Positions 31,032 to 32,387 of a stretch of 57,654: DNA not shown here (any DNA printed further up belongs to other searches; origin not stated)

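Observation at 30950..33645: PqqD-like protein + ATP-grasp ligase + type-III PLP decarboxylase cassette with no visible precursor peptide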

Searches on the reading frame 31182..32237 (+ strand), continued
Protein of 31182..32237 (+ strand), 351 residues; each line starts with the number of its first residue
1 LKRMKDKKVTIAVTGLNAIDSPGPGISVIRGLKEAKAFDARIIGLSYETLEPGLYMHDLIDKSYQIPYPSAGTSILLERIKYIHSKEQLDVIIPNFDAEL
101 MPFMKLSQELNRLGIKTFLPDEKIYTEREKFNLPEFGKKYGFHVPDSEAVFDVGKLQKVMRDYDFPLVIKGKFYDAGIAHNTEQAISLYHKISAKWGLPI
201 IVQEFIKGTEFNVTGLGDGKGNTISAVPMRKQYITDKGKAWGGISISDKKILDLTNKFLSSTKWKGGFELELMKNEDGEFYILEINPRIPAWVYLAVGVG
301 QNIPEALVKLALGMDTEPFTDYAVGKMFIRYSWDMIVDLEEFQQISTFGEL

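Call 84: find_encoding_contigs(protein=P0320, flank=10000, max_places=2)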
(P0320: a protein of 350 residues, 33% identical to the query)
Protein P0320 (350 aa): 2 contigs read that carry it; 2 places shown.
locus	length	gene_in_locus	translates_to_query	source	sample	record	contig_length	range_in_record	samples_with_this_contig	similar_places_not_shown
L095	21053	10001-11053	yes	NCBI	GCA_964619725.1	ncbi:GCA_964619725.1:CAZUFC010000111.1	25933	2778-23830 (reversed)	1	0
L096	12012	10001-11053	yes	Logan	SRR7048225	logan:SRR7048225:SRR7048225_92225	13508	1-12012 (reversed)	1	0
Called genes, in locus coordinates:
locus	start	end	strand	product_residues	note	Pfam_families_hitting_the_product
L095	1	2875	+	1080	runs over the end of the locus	PF13231:PMT_2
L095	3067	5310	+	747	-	PF00982:Glyco_transf_20, PF02358:Trehalose_PPase, PF08282:Hydrolase_3 (faint)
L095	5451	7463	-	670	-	PF10300:Iml2-TPR_39 (faint), PF25058:ARM_TT21 (faint), PF14559:TPR_19 (faint), PF24575:TPR_Slam (faint), PF00515:TPR_1 (faint), PF17874:TPR_MalT (weak), PF09976:TPR_21, PF13424:TPR_12 (weak), +7 more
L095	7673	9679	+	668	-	-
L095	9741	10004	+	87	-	PF05402:PqqD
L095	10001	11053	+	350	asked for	PF15632:ATPgrasp_Ter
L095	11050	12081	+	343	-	-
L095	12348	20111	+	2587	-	-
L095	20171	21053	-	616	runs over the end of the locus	-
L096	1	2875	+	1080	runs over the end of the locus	PF13231:PMT_2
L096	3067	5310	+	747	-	PF00982:Glyco_transf_20, PF02358:Trehalose_PPase, PF08282:Hydrolase_3 (faint)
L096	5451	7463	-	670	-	PF10300:Iml2-TPR_39 (faint), PF25058:ARM_TT21 (faint), PF14559:TPR_19 (faint), PF24575:TPR_Slam (faint), PF00515:TPR_1 (faint), PF17874:TPR_MalT (weak), PF09976:TPR_21, PF13424:TPR_12 (weak), +7 more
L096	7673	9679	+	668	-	-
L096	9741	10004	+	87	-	PF05402:PqqD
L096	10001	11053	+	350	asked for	PF15632:ATPgrasp_Ter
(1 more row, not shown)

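Call 86: search_protein_families(library=padloc, proteins=[window:31191-32237:+], max_evalue=0.001)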
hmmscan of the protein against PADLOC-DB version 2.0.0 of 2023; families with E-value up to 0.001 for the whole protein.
window:31191-32237:+ (348 aa): 0 families

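Call 91: find_encoding_contigs(protein=P0243, flank=10000, max_places=2)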
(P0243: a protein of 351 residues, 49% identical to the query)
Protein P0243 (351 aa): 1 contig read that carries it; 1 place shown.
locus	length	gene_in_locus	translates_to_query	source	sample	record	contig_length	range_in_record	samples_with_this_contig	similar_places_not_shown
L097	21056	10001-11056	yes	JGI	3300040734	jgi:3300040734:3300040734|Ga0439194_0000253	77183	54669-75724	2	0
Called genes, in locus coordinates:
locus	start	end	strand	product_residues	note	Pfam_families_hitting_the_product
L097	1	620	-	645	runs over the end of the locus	PF02824:TGS, PF07973:tRNA_SAD, PF00587:tRNA-synt_2b, PF03129:HGTP_anticodon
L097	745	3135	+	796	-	PF26696:PTL_trimer, PF05658:YadA_head (faint), PF10106:DUF2345 (faint), PF04790:Sarcoglycan_1 (weak)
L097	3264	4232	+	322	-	PF26696:PTL_trimer, PF05638:T6SS_HCP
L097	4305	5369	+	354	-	PF26696:PTL_trimer, PF05638:T6SS_HCP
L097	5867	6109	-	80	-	-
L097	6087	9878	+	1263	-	-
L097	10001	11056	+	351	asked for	PF15632:ATPgrasp_Ter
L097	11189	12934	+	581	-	PF04551:GcpE, PF26540:GcpE_C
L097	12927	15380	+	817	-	PF21544:PorZ_N_b_propeller, PF07494:Reg_prop (faint)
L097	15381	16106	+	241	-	PF11967:RecO_N, PF02565:RecO_C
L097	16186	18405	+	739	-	PF09586:YfhO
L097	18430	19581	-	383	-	PF02481:DNA_processg_A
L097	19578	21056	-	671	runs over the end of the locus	PF00270:DEAD, PF00271:Helicase_C, PF00156:Pribosyltran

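Call 92: find_encoding_contigs(protein=P0250, flank=10000, max_places=2)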
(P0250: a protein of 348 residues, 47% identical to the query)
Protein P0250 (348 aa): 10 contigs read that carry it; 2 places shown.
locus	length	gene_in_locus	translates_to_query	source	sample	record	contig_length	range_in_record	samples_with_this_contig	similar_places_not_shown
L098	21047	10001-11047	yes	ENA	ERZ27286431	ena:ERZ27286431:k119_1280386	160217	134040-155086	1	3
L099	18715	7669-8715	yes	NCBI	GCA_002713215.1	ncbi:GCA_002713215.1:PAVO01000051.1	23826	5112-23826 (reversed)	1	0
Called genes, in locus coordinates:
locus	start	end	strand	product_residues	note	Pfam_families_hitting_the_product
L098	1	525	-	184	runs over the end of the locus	PF13858:DUF4199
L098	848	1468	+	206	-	PF00485:PRK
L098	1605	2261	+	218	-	PF00923:TAL_FSA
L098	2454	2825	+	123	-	PF05635:23S_rRNA_IVP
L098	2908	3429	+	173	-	PF02580:Tyr_Deacylase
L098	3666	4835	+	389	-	PF03062:MBOAT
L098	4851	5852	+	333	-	-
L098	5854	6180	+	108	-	PF03819:MazG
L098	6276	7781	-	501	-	-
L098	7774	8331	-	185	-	PF07638:Sigma70_ECF (weak), PF04542:Sigma70_r2, PF08281:Sigma70_r4_2, PF04545:Sigma70_r4 (faint)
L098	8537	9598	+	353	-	PF18962:Por_Secre_tail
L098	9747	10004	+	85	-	-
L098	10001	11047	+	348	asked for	PF15632:ATPgrasp_Ter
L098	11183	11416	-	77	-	PF02823:ATP-synt_DE_N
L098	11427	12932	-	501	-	PF02874:ATP-synt_ab_N, PF00006:ATP-synt_ab, PF22919:ATP-synt_VA_C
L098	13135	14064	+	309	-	PF06574:FAD_syn, PF01687:Flavokinase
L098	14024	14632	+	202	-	PF00560:LRR_1 (faint), PF12799:LRR_4 (faint), PF13855:LRR_8, PF23598:LRR_14, PF13855:LRR_8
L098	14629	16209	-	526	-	-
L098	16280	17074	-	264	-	PF01435:Peptidase_M48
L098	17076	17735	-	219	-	PF00834:Ribul_P_3_epim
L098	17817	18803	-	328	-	PF18962:Por_Secre_tail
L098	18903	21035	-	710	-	PF01138:RNase_PH, PF03725:RNase_PH_C, PF03726:PNPase, PF01138:RNase_PH, PF00013:KH_1, PF00575:S1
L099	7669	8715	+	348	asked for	PF15632:ATPgrasp_Ter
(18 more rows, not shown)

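Call 96: search_protein_families(library=pfam, proteins=[L050:11133-12269:+, L050:12875-13990:+, L050:9139-9639:-, L050:8308-9126:-, L098:8537-9598:+, L084:4980-5852:+, L085:12670-14583:+], max_evalue=0.001)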
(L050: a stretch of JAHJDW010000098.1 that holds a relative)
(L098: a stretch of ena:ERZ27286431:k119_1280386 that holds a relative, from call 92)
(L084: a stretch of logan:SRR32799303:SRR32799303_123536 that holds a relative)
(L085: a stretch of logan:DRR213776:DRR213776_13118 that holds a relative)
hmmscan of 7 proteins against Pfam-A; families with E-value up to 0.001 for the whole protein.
L050:11133-12269:+ (378 aa): 8 families
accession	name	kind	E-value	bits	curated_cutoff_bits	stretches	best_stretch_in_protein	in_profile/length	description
PF13424.12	TPR_12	-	9.7e-21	74.2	30.1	2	78-141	9-74/77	Tetratricopeptide repeat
PF00515.34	TPR_1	-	2.2e-14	53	27.8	1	114-143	3-32/34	Tetratricopeptide repeat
PF13181.12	TPR_8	-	2.4e-12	46.4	25.7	1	115-143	4-32/34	Tetratricopeptide repeat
PF13176.12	TPR_7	-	1.2e-10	41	27.9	0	115-147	2-34/36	Tetratricopeptide repeat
PF17874.7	TPR_MalT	-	3e-10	40.4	45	1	156-339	44-230/336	MalT-like TPR region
PF07719.23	TPR_2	-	5.5e-10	39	27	1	114-143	3-32/34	Tetratricopeptide repeat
PF13374.12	TPR_10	-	6.8e-10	39.1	27.5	1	114-141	4-31/42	Tetratricopeptide repeat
PF24885.1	TPR_NPHP3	-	1.7e-05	24.8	100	0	77-173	104-204/239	Nephrocystin-3 TPR domain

L050:12875-13990:+ (371 aa): 6 families
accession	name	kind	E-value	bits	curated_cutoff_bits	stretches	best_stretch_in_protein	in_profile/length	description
PF18962.6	Por_Secre_tail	-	1.2e-11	45.2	27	1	296-369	1-74/75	Secretion system C-terminal sorting domain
PF13855.12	LRR_8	-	9.7e-08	32.1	27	1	68-126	2-60/61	Leucine rich repeat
PF12799.13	LRR_4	-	2.1e-06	28.3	27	1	116-157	2-42/44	Leucine Rich repeats (2 copies)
PF00560.39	LRR_1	-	5.6e-06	25.9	20.6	0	69-90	2-23/23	Leucine Rich Repeat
PF13895.12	Ig_2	-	1.4e-05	25.6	27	1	222-262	28-66/79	Immunoglobulin domain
PF13927.12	Ig_3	-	5.1e-05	24.1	30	1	204-261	11-78/78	Immunoglobulin domain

L050:9139-9639:- (166 aa): 1 family
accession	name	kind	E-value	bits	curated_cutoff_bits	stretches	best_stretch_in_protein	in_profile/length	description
PF03061.28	4HBT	-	1.6e-07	32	20.6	1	63-138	3-79/79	Thioesterase superfamily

L050:8308-9126:- (272 aa): 1 family
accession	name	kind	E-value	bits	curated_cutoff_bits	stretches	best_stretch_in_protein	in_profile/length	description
PF07264.17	EI24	-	7.7e-31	108.2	32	1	15-235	5-199/199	Sulfate transporter CysZ/Etoposide-induced protein 2.4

L098:8537-9598:+ (353 aa): 1 family
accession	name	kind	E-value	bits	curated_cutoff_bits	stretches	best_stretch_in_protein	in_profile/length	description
PF18962.6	Por_Secre_tail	-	2e-08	34.9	27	1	277-344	1-67/75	Secretion system C-terminal sorting domain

L084:4980-5852:+ (290 aa): 0 families

L085:12670-14583:+ (637 aa): 0 families
